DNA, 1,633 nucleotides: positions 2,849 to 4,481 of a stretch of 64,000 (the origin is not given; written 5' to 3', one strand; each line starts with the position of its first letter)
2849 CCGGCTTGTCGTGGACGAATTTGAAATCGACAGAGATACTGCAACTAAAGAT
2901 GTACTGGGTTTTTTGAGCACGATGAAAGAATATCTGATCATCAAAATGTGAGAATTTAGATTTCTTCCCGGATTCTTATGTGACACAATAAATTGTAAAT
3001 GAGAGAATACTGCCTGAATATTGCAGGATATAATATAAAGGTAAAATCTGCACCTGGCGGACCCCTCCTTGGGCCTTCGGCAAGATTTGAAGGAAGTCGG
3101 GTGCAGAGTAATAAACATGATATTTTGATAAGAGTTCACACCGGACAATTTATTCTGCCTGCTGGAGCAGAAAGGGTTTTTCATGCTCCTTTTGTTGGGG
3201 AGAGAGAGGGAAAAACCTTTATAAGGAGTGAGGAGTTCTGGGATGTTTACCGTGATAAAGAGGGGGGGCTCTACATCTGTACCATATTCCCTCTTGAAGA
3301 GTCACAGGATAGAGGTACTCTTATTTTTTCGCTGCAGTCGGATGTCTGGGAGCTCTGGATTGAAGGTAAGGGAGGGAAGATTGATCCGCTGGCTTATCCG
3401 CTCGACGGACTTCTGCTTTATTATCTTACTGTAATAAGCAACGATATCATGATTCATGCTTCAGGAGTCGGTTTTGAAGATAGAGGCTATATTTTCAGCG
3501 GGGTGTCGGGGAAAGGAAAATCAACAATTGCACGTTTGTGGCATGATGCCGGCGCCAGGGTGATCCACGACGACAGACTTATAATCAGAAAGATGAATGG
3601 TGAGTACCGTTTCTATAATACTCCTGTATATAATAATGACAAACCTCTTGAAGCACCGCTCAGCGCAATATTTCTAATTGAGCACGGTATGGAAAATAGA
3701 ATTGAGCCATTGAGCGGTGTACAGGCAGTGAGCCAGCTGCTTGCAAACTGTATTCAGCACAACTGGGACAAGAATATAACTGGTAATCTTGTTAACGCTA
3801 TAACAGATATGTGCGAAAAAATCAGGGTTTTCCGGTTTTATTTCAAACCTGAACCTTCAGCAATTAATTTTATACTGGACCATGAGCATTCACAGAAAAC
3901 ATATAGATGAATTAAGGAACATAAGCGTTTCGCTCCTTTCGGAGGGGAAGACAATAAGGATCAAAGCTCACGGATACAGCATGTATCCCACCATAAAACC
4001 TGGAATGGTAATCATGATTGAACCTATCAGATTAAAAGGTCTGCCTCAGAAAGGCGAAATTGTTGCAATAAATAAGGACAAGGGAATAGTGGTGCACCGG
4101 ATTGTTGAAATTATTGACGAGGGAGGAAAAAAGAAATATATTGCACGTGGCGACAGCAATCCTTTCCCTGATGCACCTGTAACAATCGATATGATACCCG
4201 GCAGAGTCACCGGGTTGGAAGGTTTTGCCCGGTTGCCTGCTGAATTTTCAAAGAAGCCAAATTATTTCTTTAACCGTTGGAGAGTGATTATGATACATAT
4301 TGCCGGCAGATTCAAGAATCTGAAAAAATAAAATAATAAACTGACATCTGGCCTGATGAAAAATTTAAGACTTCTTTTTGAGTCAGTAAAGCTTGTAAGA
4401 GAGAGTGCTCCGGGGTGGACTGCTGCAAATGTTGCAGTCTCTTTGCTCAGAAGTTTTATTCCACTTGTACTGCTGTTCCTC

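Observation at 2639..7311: Five-gene PqqD / HprK-like kinase / Ser-His peptidase / ABC exporter / nucleotidyltransferase cassette with no core maturase and no visible precursor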

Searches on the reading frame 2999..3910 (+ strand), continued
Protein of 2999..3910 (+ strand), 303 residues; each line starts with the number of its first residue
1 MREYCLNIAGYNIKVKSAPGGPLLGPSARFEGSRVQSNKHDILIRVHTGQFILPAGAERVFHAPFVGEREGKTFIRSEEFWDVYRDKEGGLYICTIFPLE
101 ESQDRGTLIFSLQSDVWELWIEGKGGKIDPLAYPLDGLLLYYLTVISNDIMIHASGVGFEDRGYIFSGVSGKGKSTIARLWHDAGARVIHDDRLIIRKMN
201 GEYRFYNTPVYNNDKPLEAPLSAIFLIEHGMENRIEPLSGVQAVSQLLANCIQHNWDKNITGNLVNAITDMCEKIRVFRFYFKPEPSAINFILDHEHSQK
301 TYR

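Call 54: fold_search(model_id=the predicted structure, library=pdb)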
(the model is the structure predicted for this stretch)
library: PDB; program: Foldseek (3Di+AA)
matches with E <= 10: 935; with E <= 0.001: 63
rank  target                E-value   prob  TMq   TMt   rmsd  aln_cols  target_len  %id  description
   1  6asn                  3.4e-06  1.00  0.40  0.25  10.8       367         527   11  E. coli phosphoenolpyruvate carboxykinase K212I F216V mutant bound to methanesulfonate (released 2018-08-29)
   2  2pc9_D                5.9e-06  1.00  0.38  0.25  10.6       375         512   14  Crystal Structure Of ATP-Dependent Phosphoenolpyruvate Carboxykinase From Thermus thermophilus HB8 (released 2007-10-02)
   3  1oen                  7.0e-06  1.00  0.40  0.26  10.7       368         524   10  PHOSPHOENOLPYRUVATE CARBOXYKINASE (released 1996-11-08)
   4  3tqf_B                1.3e-05  1.00  0.30  0.56   5.4       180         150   10  Structure of the Hpr(Ser) kinase/phosphatase from Coxiella burnetii (released 2011-09-21)
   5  3tqf_A                1.7e-05  1.00  0.31  0.54   5.8       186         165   12  Structure of the Hpr(Ser) kinase/phosphatase from Coxiella burnetii (released 2011-09-21)
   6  6com                  2.3e-05  1.00  0.41  0.26  10.7       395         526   12  2.3A crystal structure of E. coli phosphoenolpyruvate carboxykinase mutant Asp269Asn (released 2018-04-04)
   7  1yvy_B                2.7e-05  1.00  0.41  0.27   9.9       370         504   10  Crystal structure of Anaerobiospirillum succiniciproducens phosphoenolpyruvate carboxykinase (released 2005-07-26)
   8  1knx_A                3.6e-05  1.00  0.23  0.23  17.3       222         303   13  HPr kinase/phosphatase from Mycoplasma pneumoniae (released 2002-12-31)
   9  4wl8                  3.9e-05  1.00  0.40  0.23  10.3       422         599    8  Crystal Structure of Mtb PEPCK in complex with non-hydrolyzable analog of GTP (released 2015-10-21)
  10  6at3_B                4.1e-05  1.00  0.36  0.23  10.8       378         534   11  E. coli phosphoenolpyruvate carboxykinase Y207F mutant bound to thiosulfate and oxaloacetate (released 2018-08-29)
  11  4wie                  4.9e-05  1.00  0.41  0.23   9.6       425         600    9  Crystal structure of apo-PEPCK from Mycobacterium tuberculosis with glycerol (released 2014-10-22)
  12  4wou                  5.2e-05  1.00  0.40  0.23  12.6       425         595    9  Crystal Structure of Mtb PEPCK in complex with GDP and metals (released 2015-11-04)
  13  1ayl                  6.6e-05  1.00  0.38  0.24  11.0       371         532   10  PHOSPHOENOLPYRUVATE CARBOXYKINASE (released 1997-01-11)
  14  2py7                  6.6e-05  1.00  0.37  0.24  10.4       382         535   10  Crystal structure of E. coli phosphoenolpyruvate carboxykinase mutant Lys213Ser complexed with ATP-Mg2+-Mn2+ (released 2008-04-22)
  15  4wpv                  7.0e-05  1.00  0.42  0.24  11.5       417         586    8  Crystal Structure of E83A mutant of Mtb PEPCK in complex with Zn2+ and phosphate ion (released 2015-11-04)
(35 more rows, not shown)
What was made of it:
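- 2999..3910 (+): HprK/PEPCK-fold P-loop kinase (Pfam PF27840 ScmC family; LppK-like), 303 aa. Foldseek matches PEPCK and the HPr kinase/phosphorylase catalytic domain at E 3e-6 to 1e-4 (call 54).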

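Call 67: predict_structure(alignment_id=A4)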
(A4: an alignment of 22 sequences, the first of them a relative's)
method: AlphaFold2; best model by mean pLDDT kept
length: 445 residues; sequences in the alignment: 22
mean_pLDDT: 84.5   pTM: 0.69
mean pLDDT of the five models: 84.5, 84.5, 83.5, 83.0, 82.0
residues with pLDDT >= 90: 198; 70-90: 191; 50-70: 50; < 50: 6
segments of 3 or more residues with pLDDT < 50: 99-102
pLDDT, mean of each block of 10 residues (from residue 1): 94 93 91 92 93 89 85 81 91 74 74 92 89 90 93 94 90 85 91 93 94 91 86 77 93 83 94 93 74 66 77 89 74 85 81 84 91 87 79 90 78 56 57 74 68
secondary structure, 60 per line:
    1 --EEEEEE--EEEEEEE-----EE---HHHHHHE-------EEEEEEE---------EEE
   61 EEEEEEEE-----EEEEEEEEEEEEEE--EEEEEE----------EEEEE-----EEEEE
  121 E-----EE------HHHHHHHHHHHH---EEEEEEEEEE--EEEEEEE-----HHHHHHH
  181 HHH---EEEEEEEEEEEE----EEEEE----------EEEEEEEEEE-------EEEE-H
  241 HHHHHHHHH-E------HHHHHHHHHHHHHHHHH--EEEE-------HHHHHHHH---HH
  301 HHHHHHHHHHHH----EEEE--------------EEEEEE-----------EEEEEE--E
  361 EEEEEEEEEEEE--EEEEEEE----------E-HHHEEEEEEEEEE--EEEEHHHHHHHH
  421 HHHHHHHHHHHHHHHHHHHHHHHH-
elements in order: E3-8 E11-17 H28-33 E42-48 E58-68 E74-87 E90-95 E106-110 E116-121 H135-146 E150-159 E162-168 H174-183 E187-198 E203-207 E218-227 E235-238 H240-249 H258-274 E277-280 H288-295 H299-312 E317-320 E335-340 E352-357 E360-372 E375-381 E397-406 E409-412 H413-444

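Call 68: search_dna_similar(query=window:2999-3907:+, collection=plasmids, mode=protein, max_evalue=0.001, max_rows=25)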
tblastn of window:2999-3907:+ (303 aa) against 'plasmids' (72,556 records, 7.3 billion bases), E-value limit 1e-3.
Records with a match: 2; places in all: 3; records where one place covers at least 80% of the query: 0.
Best place of each record, by identity: <60% 2.
By first word of the organism name: Prevotella 1; Butyrivibrio 1.
By predicted mobility (MOB-suite, as given by PLSDB): non-mobilizable 2.
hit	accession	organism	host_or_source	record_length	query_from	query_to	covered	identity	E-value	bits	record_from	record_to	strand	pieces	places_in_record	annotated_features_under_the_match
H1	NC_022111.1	Prevotella sp. oral taxon 299 str. F0039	Homo sapiens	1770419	151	302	50%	29.7%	6e-7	58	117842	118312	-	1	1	none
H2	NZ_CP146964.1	Butyrivibrio fibrisolvens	Bovinae,Bovine rumen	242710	140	288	49%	22.7%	7e-6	55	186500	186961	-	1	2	hypothetical protein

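Call 69: get_annotated_region(hit=H2, flank=9000)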
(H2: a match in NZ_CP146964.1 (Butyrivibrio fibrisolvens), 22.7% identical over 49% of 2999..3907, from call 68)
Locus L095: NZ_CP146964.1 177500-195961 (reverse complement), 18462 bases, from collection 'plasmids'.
description: Butyrivibrio fibrisolvens strain D1 plasmid pNP243, complete sequence
organism: Butyrivibrio fibrisolvens (NCBI taxid 831)
taxonomy: Bacteria; Bacillota; Clostridia; Lachnospirales; Lachnospiraceae; Butyrivibrio; Butyrivibrio fibrisolvens
host: -; source: Bovinae,Bovine rumen; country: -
typing (MOB-suite, as given by PLSDB): non-mobilizable
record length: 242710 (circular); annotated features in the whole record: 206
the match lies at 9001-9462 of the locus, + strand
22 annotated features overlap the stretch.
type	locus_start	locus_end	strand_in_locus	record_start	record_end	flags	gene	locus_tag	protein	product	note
CDS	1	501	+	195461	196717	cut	-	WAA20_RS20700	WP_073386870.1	nucleotidyltransferase family protein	-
CDS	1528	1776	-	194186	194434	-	-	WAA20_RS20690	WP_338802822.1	PqqD family peptide modification chaperone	-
CDS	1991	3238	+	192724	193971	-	-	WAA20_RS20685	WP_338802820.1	nucleotidyltransferase family protein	-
CDS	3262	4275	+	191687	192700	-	-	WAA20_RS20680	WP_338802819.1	glycosyltransferase family 2 protein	-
CDS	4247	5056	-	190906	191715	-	-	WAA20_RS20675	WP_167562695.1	HAMP domain-containing sensor histidine kinase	GO:0007165 - signal transduction [Evidence IEA]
CDS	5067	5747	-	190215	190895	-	-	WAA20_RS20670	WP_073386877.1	response regulator transcription factor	GO:0000160 - phosphorelay signal transduction system [Evidence IEA]; GO:0006355 - regulation of DNA-templated ...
CDS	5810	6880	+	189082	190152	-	-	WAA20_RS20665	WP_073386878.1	hypothetical protein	-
CDS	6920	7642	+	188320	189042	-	-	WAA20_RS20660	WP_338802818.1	ABC transporter ATP-binding protein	-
CDS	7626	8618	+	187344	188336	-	-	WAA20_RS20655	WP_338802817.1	ABC transporter ATP-binding protein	-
CDS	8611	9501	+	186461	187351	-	-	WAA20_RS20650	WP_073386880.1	hypothetical protein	-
CDS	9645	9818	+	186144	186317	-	-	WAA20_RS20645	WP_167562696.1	hypothetical protein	-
CDS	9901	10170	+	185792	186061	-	-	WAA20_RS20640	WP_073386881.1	PqqD family protein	-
CDS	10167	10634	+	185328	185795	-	-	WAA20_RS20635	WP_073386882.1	S24/S26 family peptidase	-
CDS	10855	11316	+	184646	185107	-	pssD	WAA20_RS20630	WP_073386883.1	PssD/Cps14F family polysaccharide biosynthesis glycosyltransferase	-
CDS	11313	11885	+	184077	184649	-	pssE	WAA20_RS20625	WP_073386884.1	PssE/Cps14G family polysaccharide biosynthesis glycosyltransferase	-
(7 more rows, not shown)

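Call 70: get_annotated_region(hit=H1, flank=9000)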
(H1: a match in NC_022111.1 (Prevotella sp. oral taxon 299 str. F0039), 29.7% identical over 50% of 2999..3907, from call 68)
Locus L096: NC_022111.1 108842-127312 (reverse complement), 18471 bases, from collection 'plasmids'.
description: Prevotella sp. oral taxon 299 str. F0039 plasmid unnamed, complete sequence
organism: Prevotella sp. oral taxon 299 str. F0039 (NCBI taxid 575614)
taxonomy: Bacteria; Bacteroidota; Bacteroidia; Bacteroidales; Prevotellaceae; Prevotella; Prevotella sp. oral taxon 299; Prevotella sp. oral taxon 299 str. F0039
host: -; source: Homo sapiens; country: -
typing (MOB-suite, as given by PLSDB): non-mobilizable; replicon rep_cluster_406,rep_cluster_742,rep_cluster_90; mating-pair formation MPF_T
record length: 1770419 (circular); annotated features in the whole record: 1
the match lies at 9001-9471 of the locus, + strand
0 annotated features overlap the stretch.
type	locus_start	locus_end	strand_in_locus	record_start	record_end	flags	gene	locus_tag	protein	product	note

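Call 98: find_encoding_contigs(protein=P0401, flank=8000, max_places=1)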
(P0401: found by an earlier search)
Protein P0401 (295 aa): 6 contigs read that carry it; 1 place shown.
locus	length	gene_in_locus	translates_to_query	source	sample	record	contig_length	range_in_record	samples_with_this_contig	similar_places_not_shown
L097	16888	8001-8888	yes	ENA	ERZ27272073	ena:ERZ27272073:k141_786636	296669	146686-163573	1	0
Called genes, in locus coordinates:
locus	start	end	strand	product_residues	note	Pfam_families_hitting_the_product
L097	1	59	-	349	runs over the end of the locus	PF00762:Ferrochelatase, PF01903:CbiX (faint)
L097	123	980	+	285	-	PF03755:YicC-like_N, PF08340:YicC-like_C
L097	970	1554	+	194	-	PF00625:Guanylate_kin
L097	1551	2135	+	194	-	PF01467:CTP_transf_like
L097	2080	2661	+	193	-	PF02870:Methyltransf_1N, PF01035:DNA_binding_1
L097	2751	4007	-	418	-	-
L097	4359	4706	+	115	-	PF05635:23S_rRNA_IVP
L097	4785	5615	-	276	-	PF01370:Epimerase, PF04321:RmlD_sub_bind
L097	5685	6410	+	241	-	-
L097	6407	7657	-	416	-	PF12704:MacB_PCD, PF02687:FtsX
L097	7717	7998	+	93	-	PF05402:PqqD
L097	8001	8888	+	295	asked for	-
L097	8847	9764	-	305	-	PF02517:Rce1-like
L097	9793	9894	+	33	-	-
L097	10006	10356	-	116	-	PF05635:23S_rRNA_IVP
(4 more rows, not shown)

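Call 99: find_encoding_contigs(protein=P0212, flank=8000, max_places=1)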
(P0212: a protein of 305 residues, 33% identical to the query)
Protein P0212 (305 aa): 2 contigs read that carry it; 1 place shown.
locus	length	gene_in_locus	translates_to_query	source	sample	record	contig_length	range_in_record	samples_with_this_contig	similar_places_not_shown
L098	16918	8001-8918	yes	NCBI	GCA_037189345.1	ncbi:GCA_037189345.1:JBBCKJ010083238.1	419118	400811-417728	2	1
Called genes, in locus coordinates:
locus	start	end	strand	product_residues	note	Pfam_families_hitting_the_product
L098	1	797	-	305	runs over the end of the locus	PF11751:PorP_SprF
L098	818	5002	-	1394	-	PF19077:Big_13 (faint), PF21868:GbpA_D3 (faint), PF00801:PKD, PF18911:PKD_4, PF24595:DUF7619, PF18676:MBG_2, PF13585:CHU_C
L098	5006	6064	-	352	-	-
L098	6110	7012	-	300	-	-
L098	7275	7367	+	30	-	-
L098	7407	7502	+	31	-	-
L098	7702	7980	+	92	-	PF05402:PqqD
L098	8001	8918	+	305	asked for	PF27840:ScmC (weak)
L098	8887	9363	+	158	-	-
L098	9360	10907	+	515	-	PF01554:MatE (weak)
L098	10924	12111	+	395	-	PF14907:NTP_transf_5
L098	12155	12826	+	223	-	-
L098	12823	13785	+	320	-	PF04991:LicD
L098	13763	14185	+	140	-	PF01467:CTP_transf_like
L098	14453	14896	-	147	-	PF05523:FdtA (weak)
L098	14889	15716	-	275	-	PF00551:Formyl_trans_N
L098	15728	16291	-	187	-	PF02397:Bac_transf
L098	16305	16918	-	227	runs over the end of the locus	PF02585:PIG-L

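Call 110: search_protein_families(library=ncbifam, proteins=[L098:8887-9363:+, L098:12155-12826:+, L098:9360-10907:+], max_evalue=1)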
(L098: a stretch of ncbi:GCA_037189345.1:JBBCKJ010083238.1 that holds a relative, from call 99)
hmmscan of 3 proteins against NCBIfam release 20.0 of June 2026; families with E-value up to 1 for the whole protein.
L098:8887-9363:+ (158 aa): 3 families
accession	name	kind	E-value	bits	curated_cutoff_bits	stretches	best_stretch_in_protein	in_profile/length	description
TIGR02228.1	sigpep_I_arch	equivalog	1.2e-11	44.7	51.85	1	25-103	38-119/158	signal peptidase I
TIGR02227.1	sigpep_I_bact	equivalog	0.00083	19.3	47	1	22-64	24-68/162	signal peptidase I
TIGR02754.1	sod_Ni_protease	equivalog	0.0016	18.9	63.25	1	22-57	2-39/90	nickel-type superoxide dismutase maturation protease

L098:12155-12826:+ (223 aa): 1 family
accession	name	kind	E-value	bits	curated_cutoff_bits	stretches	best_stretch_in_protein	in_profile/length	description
TIGR00044.1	TIGR00044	hypoth_equivalog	1.6e-21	77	106.25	1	41-223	38-229/229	YggS family pyridoxal phosphate-dependent enzyme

L098:9360-10907:+ (515 aa): 1 family
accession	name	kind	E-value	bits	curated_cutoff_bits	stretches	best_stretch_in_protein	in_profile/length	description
NF041503.1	WZX_like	subfamily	0.002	17.3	300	1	246-353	249-356/429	O-unit flippase-like protein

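Call 111: search_protein_families(library=pfam, proteins=[L098:8887-9363:+, L098:12155-12826:+], max_evalue=0.01)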
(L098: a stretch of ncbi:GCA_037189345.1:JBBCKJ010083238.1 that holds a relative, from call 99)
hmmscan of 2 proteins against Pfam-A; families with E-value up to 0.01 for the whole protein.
L098:8887-9363:+ (158 aa): 1 family
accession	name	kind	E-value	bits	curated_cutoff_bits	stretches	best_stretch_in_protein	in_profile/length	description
PF00717.28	Peptidase_S24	-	0.00024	21.2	23.3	1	7-71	23-86/116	Peptidase S24-like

L098:12155-12826:+ (223 aa): 1 family
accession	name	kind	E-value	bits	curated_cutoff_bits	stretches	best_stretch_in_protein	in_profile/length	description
PF01168.26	Ala_racemase_N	-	0.0025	18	24.1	1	49-181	43-169/220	Alanine racemase, N-terminal domain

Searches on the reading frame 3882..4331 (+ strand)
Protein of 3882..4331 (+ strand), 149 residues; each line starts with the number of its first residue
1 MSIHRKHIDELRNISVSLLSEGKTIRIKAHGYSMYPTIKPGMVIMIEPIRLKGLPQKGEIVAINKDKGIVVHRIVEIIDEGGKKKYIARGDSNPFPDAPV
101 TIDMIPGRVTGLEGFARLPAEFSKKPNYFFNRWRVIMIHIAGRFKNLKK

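Call 3: search_protein_families(library=pfam, proteins=[window:3882-4331:+], max_evalue=0.01)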
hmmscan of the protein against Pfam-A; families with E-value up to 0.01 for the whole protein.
window:3882-4331:+ (149 aa): 1 family
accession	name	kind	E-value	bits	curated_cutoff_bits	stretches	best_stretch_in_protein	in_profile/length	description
PF00717.28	Peptidase_S24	-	1.5e-05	25.1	23.3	1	18-81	28-86/116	Peptidase S24-like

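Call 4: search_protein_families(library=ncbifam, proteins=[window:3882-4331:+], max_evalue=0.01)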
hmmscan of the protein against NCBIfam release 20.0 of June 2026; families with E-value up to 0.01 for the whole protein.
window:3882-4331:+ (149 aa): 4 families
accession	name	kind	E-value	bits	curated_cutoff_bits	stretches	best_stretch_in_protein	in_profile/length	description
TIGR02228.1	sigpep_I_arch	equivalog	4e-17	62.5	51.85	1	20-111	27-120/158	signal peptidase I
NF046067.1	SigPepSipWBacil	equivalog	1.6e-10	40.8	190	1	33-112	47-128/189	signal peptidase I SipW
TIGR02754.1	sod_Ni_protease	equivalog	0.00012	22.5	63.25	1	28-81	2-59/90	nickel-type superoxide dismutase maturation protease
TIGR02227.1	sigpep_I_bact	equivalog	0.006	16.5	47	1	28-75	24-75/162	signal peptidase I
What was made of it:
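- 3882..4331 (+): Soluble archaeal/SipW-type S26 Ser-His-Asp peptidase (LppS-like leader peptidase), 149 aa. TIGR02228, 62.5 bits, above its cutoff (call 4).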

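Call 24: search_solved_structures(query=window:3882-4331:+, max_evalue=1, show_alignments=2)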
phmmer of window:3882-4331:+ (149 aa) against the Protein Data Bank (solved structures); distinct sequences matched with E-value up to 1: 2.
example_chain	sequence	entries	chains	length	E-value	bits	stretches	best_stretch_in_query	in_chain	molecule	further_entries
7x81_A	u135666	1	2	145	0.82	12.9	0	44-105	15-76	PloI4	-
7x80_A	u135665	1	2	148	0.83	12.9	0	44-105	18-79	PloI4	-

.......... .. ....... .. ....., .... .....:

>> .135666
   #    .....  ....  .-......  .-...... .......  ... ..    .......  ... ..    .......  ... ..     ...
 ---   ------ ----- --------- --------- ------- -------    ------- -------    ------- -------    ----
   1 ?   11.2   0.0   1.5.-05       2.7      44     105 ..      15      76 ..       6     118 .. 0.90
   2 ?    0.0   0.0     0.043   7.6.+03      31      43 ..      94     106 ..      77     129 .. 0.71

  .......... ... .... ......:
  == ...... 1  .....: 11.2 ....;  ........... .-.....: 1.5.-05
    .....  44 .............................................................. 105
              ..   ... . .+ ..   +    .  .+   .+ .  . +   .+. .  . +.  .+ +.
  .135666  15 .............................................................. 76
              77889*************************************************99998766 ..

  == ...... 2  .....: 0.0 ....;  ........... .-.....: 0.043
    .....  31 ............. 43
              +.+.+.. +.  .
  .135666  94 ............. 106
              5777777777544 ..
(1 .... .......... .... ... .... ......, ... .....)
